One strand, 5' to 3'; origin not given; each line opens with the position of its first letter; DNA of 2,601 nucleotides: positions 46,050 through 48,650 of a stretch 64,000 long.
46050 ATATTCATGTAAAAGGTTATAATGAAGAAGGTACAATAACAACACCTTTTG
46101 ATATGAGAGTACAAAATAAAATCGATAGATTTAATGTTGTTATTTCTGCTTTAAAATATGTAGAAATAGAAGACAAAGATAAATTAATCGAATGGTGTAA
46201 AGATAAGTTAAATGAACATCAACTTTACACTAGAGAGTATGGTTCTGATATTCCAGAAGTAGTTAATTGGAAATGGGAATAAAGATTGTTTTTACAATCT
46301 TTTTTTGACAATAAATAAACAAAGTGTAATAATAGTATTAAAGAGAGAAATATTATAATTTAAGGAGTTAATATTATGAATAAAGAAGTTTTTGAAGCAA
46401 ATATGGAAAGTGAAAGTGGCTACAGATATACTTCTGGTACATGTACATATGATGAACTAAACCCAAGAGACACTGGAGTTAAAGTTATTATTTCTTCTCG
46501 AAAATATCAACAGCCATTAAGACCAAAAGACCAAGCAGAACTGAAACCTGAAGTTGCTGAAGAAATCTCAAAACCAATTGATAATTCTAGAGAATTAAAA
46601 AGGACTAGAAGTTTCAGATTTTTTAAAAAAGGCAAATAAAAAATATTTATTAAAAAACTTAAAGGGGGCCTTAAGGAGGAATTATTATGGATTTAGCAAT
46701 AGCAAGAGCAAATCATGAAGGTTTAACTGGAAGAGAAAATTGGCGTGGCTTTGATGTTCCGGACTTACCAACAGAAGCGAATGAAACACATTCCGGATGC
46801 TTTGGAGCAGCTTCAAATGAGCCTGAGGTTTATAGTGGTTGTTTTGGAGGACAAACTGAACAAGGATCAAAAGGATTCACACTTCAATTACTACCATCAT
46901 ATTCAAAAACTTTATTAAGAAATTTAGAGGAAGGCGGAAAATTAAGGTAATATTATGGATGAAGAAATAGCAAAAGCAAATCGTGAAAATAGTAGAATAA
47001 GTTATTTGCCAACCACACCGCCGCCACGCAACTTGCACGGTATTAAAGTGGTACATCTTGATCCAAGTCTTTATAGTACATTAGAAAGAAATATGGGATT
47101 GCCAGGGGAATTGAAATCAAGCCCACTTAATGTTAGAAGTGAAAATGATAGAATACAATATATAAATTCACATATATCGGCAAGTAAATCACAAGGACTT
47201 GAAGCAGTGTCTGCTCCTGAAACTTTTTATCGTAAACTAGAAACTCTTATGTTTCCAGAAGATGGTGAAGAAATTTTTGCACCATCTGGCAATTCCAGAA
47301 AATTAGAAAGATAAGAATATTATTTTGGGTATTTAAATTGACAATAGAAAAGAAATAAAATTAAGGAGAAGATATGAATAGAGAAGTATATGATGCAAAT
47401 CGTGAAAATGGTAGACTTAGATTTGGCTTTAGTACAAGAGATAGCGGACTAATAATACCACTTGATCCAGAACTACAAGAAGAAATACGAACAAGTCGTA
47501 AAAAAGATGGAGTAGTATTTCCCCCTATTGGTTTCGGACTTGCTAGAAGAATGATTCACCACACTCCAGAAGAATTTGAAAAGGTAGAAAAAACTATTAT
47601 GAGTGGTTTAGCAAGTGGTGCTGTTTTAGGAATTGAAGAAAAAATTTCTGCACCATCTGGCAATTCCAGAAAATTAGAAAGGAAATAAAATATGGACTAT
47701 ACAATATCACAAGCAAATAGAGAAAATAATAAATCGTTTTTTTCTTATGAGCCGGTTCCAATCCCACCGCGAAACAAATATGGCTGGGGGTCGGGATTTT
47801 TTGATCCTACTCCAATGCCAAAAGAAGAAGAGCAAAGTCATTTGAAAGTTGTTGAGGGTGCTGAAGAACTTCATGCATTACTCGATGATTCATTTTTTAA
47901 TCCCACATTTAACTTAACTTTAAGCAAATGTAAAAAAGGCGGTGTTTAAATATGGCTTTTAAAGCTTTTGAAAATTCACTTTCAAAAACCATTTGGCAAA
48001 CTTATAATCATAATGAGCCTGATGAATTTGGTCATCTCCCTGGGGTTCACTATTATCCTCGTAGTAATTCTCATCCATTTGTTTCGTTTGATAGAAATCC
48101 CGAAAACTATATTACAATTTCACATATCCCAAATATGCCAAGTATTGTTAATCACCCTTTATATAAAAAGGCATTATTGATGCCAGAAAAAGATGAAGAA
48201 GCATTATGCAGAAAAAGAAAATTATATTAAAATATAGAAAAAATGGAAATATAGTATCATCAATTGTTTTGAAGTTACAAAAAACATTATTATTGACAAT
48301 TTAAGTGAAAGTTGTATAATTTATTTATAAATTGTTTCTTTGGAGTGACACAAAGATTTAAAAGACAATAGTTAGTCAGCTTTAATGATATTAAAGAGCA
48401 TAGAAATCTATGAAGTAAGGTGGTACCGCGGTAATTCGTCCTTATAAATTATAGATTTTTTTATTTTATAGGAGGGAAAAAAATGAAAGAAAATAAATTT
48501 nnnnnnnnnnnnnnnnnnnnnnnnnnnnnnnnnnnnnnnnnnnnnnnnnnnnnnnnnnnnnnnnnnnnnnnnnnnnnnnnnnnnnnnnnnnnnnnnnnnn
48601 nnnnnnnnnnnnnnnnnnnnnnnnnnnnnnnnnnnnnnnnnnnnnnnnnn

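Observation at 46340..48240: Tandem array of six small paralogous genes with a shared N-terminal motif and recombining 3' ends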

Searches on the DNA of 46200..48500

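Call 66: search_rna_families(source=window, start=46200, end=48500, threshold=evalue, max_evalue=1)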
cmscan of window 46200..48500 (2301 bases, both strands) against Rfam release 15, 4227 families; matches with E-value up to 1: 2.
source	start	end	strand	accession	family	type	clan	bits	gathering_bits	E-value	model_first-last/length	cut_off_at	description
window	48293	48446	+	RF00230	T-box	Cis-reg; leader;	-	52.9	93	3.8e-10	1-219/219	no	T-box leader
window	48371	48478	+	RF02991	GP20-a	Cis-reg;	-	24.9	47.2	0.17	1-97/97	no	GP20-a RNA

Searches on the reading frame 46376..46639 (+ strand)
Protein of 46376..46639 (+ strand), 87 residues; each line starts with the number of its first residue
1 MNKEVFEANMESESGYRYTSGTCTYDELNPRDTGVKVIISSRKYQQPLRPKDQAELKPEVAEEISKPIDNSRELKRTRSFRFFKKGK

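Call 3: search_protein_families(library=pfam, proteins=[window:46376-46639:+], max_evalue=10)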
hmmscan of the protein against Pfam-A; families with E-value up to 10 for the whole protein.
window:46376-46639:+ (87 aa): 0 families

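Call 4: search_protein_families(library=ncbifam, proteins=[window:46376-46639:+], max_evalue=10)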
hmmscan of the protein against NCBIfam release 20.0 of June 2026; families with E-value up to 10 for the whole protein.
window:46376-46639:+ (87 aa): 0 families

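Call 10: list_cluster_members(proteins=[P0001, window:46376-46636:+, window:46687-46947:+, window:47374-47685:+, window:47692-47946:+, window:47952-48227:+])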
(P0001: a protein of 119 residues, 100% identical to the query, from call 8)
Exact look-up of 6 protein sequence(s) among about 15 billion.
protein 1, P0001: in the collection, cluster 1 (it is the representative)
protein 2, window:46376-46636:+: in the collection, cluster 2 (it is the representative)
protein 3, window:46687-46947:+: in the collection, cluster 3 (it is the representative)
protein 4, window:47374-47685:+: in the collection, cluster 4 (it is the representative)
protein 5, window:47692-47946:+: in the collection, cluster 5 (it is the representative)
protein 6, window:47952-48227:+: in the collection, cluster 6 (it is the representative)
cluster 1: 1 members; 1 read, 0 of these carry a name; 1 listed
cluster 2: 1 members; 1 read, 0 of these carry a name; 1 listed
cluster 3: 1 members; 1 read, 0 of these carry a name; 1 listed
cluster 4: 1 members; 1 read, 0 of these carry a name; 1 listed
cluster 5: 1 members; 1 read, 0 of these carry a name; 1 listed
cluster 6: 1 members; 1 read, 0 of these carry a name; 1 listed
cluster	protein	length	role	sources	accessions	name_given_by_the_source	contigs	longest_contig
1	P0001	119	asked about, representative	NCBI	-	-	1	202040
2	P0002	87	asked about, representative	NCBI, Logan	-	-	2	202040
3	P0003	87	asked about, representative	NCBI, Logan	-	-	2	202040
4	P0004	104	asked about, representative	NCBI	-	-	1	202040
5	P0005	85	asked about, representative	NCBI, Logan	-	-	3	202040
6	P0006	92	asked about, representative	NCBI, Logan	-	-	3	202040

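Call 14: find_homologous_proteins(query=A1, max_evalue=10)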
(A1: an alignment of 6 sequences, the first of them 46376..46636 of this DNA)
Query A1 (6 sequences) (87 aa, profile of the alignment): 6 proteins with E <= 10 among 537 candidates.
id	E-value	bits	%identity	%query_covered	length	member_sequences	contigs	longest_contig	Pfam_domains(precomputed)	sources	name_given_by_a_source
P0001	3.7e-31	126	58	22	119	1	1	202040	-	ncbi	-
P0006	3.1e-21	94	55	13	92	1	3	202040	-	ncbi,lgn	-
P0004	5.7e-21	93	32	66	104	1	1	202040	-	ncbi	-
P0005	6.0e-16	77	41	24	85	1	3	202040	-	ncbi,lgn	-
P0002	9.4e-11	60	100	100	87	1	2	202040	-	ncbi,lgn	-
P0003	4.8e-5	42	-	-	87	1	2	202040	-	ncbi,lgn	-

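Call 24: search_protein_families(library=phrogs, proteins=[window:46376-46636:+], max_evalue=1)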
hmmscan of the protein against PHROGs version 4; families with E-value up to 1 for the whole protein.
window:46376-46636:+ (87 aa): 0 families

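Call 25: search_protein_families(library=padloc, proteins=[window:46376-46636:+], max_evalue=1)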
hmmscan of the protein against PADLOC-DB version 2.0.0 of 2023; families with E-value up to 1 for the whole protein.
window:46376-46636:+ (87 aa): 0 families

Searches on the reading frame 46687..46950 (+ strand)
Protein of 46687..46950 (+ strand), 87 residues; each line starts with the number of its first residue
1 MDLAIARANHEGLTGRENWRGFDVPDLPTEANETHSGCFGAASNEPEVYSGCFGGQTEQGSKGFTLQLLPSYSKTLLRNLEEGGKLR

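Call 3: search_protein_families(library=pfam, proteins=[window:46687-46950:+], max_evalue=10)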
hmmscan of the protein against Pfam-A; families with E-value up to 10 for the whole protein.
window:46687-46950:+ (87 aa): 1 family
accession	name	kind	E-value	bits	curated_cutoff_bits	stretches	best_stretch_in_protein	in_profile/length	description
PF00212.23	ANP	-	0.034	14.8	27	0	35-40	12-17/31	Atrial natriuretic peptide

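Call 4: search_protein_families(library=ncbifam, proteins=[window:46687-46950:+], max_evalue=10)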
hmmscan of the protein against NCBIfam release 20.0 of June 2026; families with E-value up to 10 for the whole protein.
window:46687-46950:+ (87 aa): 0 families

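Call 24: search_protein_families(library=phrogs, proteins=[window:46687-46947:+], max_evalue=1)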
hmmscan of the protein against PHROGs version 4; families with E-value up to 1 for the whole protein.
window:46687-46947:+ (87 aa): 0 families

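Call 25: search_protein_families(library=padloc, proteins=[window:46687-46947:+], max_evalue=1)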
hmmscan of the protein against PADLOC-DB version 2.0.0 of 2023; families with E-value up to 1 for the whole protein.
window:46687-46947:+ (87 aa): 0 families

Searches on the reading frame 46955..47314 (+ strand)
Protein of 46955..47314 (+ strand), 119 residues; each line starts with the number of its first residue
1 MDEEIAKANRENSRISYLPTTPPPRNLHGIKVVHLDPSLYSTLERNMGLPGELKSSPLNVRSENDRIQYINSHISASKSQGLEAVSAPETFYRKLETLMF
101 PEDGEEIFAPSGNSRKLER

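Call 3: search_protein_families(library=pfam, proteins=[window:46955-47314:+], max_evalue=10)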
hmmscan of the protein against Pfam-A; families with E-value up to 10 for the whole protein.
window:46955-47314:+ (119 aa): 1 family
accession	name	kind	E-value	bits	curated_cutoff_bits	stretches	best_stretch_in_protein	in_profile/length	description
PF12112.13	DUF3579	-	0.23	12.4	25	1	9-41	36-67/90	Protein of unknown function (DUF3579)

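Call 4: search_protein_families(library=ncbifam, proteins=[window:46955-47314:+], max_evalue=10)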
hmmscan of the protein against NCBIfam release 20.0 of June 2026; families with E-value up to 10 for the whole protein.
window:46955-47314:+ (119 aa): 0 families

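Call 8: find_homologous_proteins(query=window:46955-47311:+, max_evalue=0.01)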
Query window:46955-47311:+ (119 aa): 1 proteins with E <= 0.01 among 2 candidates.
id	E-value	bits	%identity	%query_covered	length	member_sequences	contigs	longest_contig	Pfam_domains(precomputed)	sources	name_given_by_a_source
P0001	2.4e-71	255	100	100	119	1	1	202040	-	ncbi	-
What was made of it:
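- Tried and rejected: Word-indexed search with P3 and with a six-protein alignment found only the proteins themselves (calls 8, 14).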

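Call 9: find_encoding_contigs(protein=P0001, flank=10000, max_places=6)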
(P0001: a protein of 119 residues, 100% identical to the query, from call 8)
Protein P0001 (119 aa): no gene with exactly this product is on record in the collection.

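Call 24: search_protein_families(library=phrogs, proteins=[window:46955-47311:+], max_evalue=1)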
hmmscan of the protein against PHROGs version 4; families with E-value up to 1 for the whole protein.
window:46955-47311:+ (119 aa): 1 family
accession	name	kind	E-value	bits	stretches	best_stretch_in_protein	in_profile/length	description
phrog_32743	-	unknown function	0.33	12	1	69-80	9-20/30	-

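Call 25: search_protein_families(library=padloc, proteins=[window:46955-47311:+], max_evalue=1)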
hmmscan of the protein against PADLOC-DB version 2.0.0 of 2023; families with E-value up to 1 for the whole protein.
window:46955-47311:+ (119 aa): 0 families

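Call 28: search_dna_similar(query=window:46955-47311:+, collection=phages, mode=protein, max_evalue=1)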
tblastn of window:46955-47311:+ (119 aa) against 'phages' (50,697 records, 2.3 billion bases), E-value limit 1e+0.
Records with a match: 1; places in all: 1; records where one place covers at least 80% of the query: 0.
Best place of each record, by identity: <60% 1.
By first word of the organism name: Synechococcus 1.
By host as written in the record: Synechococcus sp. MIT S9220 1.
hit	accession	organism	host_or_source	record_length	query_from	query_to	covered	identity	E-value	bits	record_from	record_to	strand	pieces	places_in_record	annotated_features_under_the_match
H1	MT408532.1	Synechococcus phage SynMITS9220M01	Synechococcus sp. MIT S9220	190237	22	84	53%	31.7%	1e-1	37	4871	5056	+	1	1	hypothetical protein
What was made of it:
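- On Phage proteins (for example internal or targeted virion proteins): The only PHROG hit has E 0.33 over 12 residues (call 24). tblastn against 50,697 phage records gave one hit at E 0.1 (call 28).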

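Call 29: search_dna_similar(query=window:46955-47311:+, collection=plasmids, mode=protein, max_evalue=1)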
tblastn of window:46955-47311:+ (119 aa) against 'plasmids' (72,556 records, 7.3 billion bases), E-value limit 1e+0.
No match.
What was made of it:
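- tblastn against phages and plasmids gave nothing credible (calls 28, 29).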

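Call 30: search_protein_representatives(alignment_id=A2)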
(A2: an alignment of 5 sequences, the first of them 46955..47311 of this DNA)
Query: 5 sequences, 101 profile positions. Proteins with E-value up to 0.001 (for the whole library): 5; up to 1e-10: 4; up to 1e-30: 1. The best 5 are listed.
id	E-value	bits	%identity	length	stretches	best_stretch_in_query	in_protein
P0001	9.7e-32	126.3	-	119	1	1-100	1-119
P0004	4.1e-21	92.1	-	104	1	1-101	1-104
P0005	2.2e-17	80.1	-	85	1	1-75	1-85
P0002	8.0e-13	65.5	-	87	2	1-46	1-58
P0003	5.3e-06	43.6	-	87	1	1-83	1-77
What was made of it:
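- Only the genes themselves were found among 5.8 billion clusters (calls 8, 14) and among 1.84 billion representatives by exhaustive HMMER (call 30). No homologue anywhere except a sister species (calls 8, 14, 30).
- Tried and rejected: Exhaustive HMMER of a five-paralog profile against 1.84 billion representatives found only the proteins themselves (call 30).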

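Call 31: find_encoding_contigs(protein=P0005, flank=10000, max_places=10)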
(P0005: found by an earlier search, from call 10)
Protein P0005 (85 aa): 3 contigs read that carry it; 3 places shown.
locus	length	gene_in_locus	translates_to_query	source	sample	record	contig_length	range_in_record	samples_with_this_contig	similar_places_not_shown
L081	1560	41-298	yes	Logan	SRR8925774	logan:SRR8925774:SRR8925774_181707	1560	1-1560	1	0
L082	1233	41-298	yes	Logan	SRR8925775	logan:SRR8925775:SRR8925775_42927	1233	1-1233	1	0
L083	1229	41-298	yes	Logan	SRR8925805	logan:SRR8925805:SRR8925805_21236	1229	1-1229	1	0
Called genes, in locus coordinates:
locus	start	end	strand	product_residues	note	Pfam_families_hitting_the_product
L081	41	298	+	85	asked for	-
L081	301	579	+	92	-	-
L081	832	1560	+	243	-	?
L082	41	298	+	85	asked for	-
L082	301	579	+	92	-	-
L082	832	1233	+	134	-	?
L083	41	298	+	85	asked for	-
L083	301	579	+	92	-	-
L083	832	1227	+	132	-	?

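Call 32: find_encoding_contigs(protein=P0003, flank=10000, max_places=10)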
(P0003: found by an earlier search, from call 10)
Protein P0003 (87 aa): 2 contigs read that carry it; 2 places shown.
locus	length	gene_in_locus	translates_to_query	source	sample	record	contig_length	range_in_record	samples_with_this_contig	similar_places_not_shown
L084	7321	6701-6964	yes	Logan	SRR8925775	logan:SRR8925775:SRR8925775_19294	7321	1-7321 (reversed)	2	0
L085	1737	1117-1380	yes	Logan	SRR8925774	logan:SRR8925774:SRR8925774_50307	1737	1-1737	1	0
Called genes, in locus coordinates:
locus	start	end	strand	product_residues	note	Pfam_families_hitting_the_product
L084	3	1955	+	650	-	?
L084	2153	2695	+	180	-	-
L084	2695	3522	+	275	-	PF08843:AbiEii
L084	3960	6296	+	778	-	PF09364:XFP_N, PF03894:XFP, PF09363:XFP_C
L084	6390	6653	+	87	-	-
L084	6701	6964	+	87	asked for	-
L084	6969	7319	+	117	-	?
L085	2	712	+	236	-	?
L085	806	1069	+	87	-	-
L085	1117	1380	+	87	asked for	-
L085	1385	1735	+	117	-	?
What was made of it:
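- Checked: The array lies 93 nt after the phosphoketolase stop; an identical Logan contig carries XFP_N/XFP/XFP_C hits on that gene (call 32).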

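Call 44: predict_structure(alignment_id=A2)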
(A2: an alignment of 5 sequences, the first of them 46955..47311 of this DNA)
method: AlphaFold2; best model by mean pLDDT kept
length: 119 residues; sequences in the alignment: 5
mean_pLDDT: 54.5   pTM: 0.17
mean pLDDT of the five models: 54.5, 51.8, 44.3, 42.3, 39.8
residues with pLDDT >= 90: 0; 70-90: 8; 50-70: 73; < 50: 38
segments of 3 or more residues with pLDDT < 50: 48-60, 80-86, 99-101, 104-108, 111-113
pLDDT, mean of each block of 10 residues (from residue 1): 73 54 58 59 54 45 59 54 49 51 49 47
secondary structure, 60 per line:
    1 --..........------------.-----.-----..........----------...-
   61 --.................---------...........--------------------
elements in order: H3-12 H37-46 H63-79 H89-99

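Call 45: search_solved_structures(query=A2, max_evalue=10)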
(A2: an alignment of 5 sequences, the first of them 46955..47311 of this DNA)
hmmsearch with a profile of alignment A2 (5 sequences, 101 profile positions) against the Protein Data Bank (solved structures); distinct sequences matched with E-value up to 10: 0.

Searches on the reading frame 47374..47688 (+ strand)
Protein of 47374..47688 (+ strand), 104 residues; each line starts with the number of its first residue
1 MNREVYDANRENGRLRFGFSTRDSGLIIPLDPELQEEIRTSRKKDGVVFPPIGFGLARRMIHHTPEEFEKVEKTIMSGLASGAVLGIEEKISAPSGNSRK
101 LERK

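Call 3: search_protein_families(library=pfam, proteins=[window:47374-47688:+], max_evalue=10)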
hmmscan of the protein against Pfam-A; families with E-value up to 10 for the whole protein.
window:47374-47688:+ (104 aa): 0 families

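Call 4: search_protein_families(library=ncbifam, proteins=[window:47374-47688:+], max_evalue=10)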
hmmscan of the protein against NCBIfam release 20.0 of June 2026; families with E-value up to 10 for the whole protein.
window:47374-47688:+ (104 aa): 0 families

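Call 24: search_protein_families(library=phrogs, proteins=[window:47374-47685:+], max_evalue=1)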
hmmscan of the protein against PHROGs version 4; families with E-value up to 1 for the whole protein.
window:47374-47685:+ (104 aa): 0 families

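Call 25: search_protein_families(library=padloc, proteins=[window:47374-47685:+], max_evalue=1)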
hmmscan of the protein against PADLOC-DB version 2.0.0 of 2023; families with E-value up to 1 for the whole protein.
window:47374-47685:+ (104 aa): 0 families

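Call 65: predict_structure(alignment_id=A3)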
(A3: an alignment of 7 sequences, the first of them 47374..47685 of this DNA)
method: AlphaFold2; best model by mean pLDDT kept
length: 104 residues; sequences in the alignment: 7
mean_pLDDT: 54.0   pTM: 0.18
mean pLDDT of the five models: 54.0, 52.6, 50.4, 46.0, 44.0
residues with pLDDT >= 90: 0; 70-90: 6; 50-70: 54; < 50: 44
segments of 3 or more residues with pLDDT < 50: 14-26, 47-60, 81-92
pLDDT, mean of each block of 10 residues (from residue 1): 69 48 51 64 49 44 57 59 47 53 53
secondary structure, 60 per line:
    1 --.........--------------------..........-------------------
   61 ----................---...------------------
elements in order: H3-11 H32-41 H65-80
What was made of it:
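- On WXG100 / type VII secretion substrates: AlphaFold gives no helical hairpin (calls 44, 65).
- Only the N-terminal helix approaches confidence, at about 70 (calls 44, 65). No predicted fold (calls 44, 65). Low AlphaFold confidence (calls 44, 65).
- Tried and rejected: AlphaFold of P3 and P4 gave pLDDT of about 54, so fold searches were not run because they would be meaningless (calls 44, 65).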

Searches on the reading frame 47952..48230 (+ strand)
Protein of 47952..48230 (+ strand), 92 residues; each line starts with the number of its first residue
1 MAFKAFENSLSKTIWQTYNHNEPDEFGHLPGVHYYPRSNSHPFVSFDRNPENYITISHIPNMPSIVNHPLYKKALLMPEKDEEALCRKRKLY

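Call 3: search_protein_families(library=pfam, proteins=[window:47952-48230:+], max_evalue=10)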
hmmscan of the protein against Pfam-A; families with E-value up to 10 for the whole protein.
window:47952-48230:+ (92 aa): 0 families

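Call 4: search_protein_families(library=ncbifam, proteins=[window:47952-48230:+], max_evalue=10)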
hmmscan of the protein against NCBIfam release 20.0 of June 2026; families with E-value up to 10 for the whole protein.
window:47952-48230:+ (92 aa): 0 families

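Call 24: search_protein_families(library=phrogs, proteins=[window:47952-48227:+], max_evalue=1)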
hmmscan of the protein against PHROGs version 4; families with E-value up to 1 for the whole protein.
window:47952-48227:+ (92 aa): 0 families

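Call 25: search_protein_families(library=padloc, proteins=[window:47952-48227:+], max_evalue=1)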
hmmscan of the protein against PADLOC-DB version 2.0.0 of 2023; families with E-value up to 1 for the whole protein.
window:47952-48227:+ (92 aa): 0 families

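Call 46: search_solved_structures(query=window:47952-48227:+, max_evalue=10)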
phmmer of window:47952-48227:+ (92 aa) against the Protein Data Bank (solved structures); distinct sequences matched with E-value up to 10: 0.
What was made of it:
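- No hit among PDB sequences (calls 45, 46).
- Tried and rejected: PDB sequence search gave nothing (calls 45, 46).
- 47952..48230 (+): P6, 92 aa. Last cistron of the operon. It lacks the N-terminal motif and is only weakly related to the others. No PDB or Pfam match (calls 3, 46).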
